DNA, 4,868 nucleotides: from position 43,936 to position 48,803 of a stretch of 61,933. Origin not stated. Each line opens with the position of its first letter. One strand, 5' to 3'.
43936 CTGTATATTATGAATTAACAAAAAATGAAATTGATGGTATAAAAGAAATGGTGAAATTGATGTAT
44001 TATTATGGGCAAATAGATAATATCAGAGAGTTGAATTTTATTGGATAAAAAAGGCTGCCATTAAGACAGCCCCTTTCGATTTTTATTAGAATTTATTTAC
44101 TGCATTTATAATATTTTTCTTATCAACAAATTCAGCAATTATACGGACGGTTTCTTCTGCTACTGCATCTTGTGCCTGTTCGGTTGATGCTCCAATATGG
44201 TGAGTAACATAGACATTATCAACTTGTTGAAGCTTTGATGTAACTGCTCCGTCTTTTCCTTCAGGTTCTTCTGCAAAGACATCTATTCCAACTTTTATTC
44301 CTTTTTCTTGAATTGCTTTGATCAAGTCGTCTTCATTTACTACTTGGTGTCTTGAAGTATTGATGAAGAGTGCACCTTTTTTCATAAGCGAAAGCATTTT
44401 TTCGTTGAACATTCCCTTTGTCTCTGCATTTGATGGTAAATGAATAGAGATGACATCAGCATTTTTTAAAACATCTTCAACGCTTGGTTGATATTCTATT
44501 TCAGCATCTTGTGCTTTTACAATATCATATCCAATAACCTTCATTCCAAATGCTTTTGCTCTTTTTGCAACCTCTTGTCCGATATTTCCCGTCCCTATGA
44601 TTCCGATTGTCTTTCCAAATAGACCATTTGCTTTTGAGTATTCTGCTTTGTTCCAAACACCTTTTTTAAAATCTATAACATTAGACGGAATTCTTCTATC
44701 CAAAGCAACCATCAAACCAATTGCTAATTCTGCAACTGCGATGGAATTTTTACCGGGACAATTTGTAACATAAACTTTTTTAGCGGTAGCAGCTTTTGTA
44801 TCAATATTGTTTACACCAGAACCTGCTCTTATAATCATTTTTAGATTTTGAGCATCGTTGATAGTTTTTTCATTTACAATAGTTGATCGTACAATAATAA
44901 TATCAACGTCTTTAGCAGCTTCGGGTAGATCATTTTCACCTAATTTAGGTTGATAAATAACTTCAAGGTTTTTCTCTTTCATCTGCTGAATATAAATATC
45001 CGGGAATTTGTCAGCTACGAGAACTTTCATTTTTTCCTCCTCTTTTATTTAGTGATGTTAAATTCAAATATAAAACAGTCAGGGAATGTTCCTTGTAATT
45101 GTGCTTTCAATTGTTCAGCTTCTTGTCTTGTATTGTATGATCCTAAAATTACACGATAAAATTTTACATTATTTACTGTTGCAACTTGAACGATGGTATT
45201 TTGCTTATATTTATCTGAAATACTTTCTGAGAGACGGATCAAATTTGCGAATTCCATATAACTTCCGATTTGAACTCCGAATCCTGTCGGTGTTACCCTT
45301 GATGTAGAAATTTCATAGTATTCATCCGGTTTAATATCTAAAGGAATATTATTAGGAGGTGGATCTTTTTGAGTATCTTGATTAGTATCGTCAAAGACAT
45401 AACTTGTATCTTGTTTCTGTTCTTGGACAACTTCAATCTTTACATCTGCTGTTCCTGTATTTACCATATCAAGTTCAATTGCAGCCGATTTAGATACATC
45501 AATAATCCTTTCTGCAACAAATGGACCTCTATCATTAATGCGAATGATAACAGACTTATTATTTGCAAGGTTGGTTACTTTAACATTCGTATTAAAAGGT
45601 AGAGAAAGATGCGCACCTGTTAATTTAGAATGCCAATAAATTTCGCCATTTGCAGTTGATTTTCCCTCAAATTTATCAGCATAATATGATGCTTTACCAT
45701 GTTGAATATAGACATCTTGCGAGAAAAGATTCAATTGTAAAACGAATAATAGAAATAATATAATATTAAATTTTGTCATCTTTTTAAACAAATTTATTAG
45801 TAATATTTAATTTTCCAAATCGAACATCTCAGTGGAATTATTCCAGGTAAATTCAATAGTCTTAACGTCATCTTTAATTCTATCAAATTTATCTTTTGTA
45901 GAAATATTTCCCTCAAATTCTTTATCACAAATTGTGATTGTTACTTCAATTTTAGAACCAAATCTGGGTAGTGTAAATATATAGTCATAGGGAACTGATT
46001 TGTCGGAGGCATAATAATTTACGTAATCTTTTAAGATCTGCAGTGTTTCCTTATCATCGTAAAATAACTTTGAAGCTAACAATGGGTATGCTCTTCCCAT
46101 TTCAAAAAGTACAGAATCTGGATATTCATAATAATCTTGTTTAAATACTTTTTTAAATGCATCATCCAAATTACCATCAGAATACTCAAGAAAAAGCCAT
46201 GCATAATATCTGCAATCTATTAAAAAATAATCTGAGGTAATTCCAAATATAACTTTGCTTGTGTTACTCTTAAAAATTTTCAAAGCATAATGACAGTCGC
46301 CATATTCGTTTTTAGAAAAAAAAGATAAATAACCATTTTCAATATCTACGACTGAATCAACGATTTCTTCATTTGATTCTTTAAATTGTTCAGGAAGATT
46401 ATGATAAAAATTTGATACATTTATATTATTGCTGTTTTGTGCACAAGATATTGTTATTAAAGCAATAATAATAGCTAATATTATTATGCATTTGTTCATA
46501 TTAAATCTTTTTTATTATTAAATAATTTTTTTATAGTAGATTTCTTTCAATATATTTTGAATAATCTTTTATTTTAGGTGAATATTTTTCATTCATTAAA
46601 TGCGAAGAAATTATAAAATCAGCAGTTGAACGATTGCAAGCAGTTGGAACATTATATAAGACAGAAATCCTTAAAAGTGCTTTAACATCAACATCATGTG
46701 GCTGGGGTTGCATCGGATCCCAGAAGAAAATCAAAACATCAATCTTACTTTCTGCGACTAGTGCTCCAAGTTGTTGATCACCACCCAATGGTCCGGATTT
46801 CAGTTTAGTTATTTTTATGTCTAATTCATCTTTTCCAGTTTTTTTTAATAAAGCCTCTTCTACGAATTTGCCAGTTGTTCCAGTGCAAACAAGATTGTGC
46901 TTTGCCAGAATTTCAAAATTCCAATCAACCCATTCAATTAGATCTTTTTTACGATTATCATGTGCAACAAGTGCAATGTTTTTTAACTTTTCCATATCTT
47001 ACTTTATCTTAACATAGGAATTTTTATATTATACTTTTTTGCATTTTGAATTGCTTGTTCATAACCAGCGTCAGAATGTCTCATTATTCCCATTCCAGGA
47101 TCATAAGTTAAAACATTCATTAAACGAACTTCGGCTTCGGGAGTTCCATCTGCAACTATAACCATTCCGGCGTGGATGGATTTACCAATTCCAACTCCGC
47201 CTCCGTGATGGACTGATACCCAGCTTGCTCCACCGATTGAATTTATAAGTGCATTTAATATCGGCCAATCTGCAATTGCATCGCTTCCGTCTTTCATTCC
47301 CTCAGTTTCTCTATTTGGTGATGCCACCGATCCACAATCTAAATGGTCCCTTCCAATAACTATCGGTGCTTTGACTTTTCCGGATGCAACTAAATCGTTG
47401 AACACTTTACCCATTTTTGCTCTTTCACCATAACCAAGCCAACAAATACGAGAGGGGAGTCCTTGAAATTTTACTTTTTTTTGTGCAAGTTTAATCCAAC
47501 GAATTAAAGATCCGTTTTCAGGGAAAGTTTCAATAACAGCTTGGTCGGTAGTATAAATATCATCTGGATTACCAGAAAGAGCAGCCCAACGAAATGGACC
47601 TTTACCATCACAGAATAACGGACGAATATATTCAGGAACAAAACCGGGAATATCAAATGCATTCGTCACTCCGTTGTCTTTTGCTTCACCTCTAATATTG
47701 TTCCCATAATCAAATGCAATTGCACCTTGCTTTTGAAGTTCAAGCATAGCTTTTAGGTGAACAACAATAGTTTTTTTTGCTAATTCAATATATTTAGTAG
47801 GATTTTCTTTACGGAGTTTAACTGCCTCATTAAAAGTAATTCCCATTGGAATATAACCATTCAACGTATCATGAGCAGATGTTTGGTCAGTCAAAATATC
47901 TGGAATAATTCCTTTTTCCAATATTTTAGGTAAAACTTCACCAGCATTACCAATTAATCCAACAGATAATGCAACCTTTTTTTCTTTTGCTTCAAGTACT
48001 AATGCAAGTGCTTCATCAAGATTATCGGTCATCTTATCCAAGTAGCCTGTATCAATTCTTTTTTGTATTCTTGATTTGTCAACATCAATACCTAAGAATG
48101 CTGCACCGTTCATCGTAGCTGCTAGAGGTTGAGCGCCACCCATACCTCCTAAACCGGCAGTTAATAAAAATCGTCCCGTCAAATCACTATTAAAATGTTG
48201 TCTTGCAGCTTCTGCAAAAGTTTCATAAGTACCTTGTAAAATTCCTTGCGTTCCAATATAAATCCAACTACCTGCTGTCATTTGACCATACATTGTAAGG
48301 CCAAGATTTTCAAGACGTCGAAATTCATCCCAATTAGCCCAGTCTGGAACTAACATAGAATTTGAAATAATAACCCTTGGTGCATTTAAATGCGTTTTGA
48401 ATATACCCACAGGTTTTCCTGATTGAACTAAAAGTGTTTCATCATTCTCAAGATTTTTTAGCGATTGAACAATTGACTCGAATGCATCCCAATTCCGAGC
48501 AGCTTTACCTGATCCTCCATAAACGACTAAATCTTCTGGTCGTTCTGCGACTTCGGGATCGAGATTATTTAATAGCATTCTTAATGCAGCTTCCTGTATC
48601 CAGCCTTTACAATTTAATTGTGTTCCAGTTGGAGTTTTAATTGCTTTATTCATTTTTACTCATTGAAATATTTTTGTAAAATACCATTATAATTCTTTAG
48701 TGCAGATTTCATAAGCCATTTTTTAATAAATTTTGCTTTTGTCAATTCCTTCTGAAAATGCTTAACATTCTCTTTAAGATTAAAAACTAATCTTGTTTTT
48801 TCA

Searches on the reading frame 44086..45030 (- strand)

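Call 69: search_protein_families(library=pfam, proteins=[window:44086-45030:-], max_evalue=0.00001)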
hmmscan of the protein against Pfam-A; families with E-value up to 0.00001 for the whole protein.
window:44086-45030:- (314 aa): 3 families
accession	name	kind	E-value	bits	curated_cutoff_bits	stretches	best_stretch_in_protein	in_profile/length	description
PF02826.25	2-Hacid_dh_C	-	1.1e-51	175.2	25.1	1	104-280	1-178/178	D-isomer specific 2-hydroxyacid dehydrogenase, NAD binding domain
PF00389.36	2-Hacid_dh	-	4.7e-30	104.5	24.6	1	3-312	1-134/134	D-isomer specific 2-hydroxyacid dehydrogenase, catalytic domain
PF03446.21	NAD_binding_2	-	9.8e-12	45.6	21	1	141-246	1-113/161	NAD binding domain of 6-phosphogluconate dehydrogenase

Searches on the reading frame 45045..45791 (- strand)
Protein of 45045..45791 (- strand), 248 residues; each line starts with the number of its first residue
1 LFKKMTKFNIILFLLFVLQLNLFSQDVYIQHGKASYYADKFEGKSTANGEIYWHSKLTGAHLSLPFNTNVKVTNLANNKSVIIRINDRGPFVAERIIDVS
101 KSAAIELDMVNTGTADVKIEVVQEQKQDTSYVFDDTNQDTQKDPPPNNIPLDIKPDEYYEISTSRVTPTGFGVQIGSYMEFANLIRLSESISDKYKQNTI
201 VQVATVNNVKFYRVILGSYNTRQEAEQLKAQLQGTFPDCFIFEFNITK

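Call 69: search_protein_families(library=pfam, proteins=[window:45045-45791:-], max_evalue=0.00001)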
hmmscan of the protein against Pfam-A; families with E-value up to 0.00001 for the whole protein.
window:45045-45791:- (248 aa): 2 families
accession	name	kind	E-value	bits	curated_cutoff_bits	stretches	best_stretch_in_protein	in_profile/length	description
PF03330.24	DPBB_1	-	1.3e-22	80.3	28.8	1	30-119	2-83/83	Lytic transglycolase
PF05036.18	SPOR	-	2.3e-12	47.5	21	1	168-241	2-74/76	SPOR domain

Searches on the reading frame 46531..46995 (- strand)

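Call 69: search_protein_families(library=pfam, proteins=[window:46531-46995:-], max_evalue=0.00001)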
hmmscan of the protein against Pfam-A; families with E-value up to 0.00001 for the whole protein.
window:46531-46995:- (154 aa): 1 family
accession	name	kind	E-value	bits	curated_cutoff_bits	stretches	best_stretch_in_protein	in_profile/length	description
PF02142.27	MGS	-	1.5e-12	47.9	24.1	1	29-119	12-93/94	MGS-like domain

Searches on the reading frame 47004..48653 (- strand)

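Call 69: search_protein_families(library=pfam, proteins=[window:47004-48653:-], max_evalue=0.00001)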
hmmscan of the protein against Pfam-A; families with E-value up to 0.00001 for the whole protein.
window:47004-48653:- (549 aa): 3 families
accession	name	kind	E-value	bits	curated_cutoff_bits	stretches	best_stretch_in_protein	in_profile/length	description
PF17392.7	Urocanase_C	-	1.6e-94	315.3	23.6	1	345-539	1-195/196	Urocanase C-terminal domain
PF01175.24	Urocanase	-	1e-90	303.4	23.2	1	134-342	1-209/209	Urocanase Rossmann-like domain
PF17391.7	Urocanase_N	-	2.3e-61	205.6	23.2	1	5-131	1-127/127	Urocanase N-terminal domain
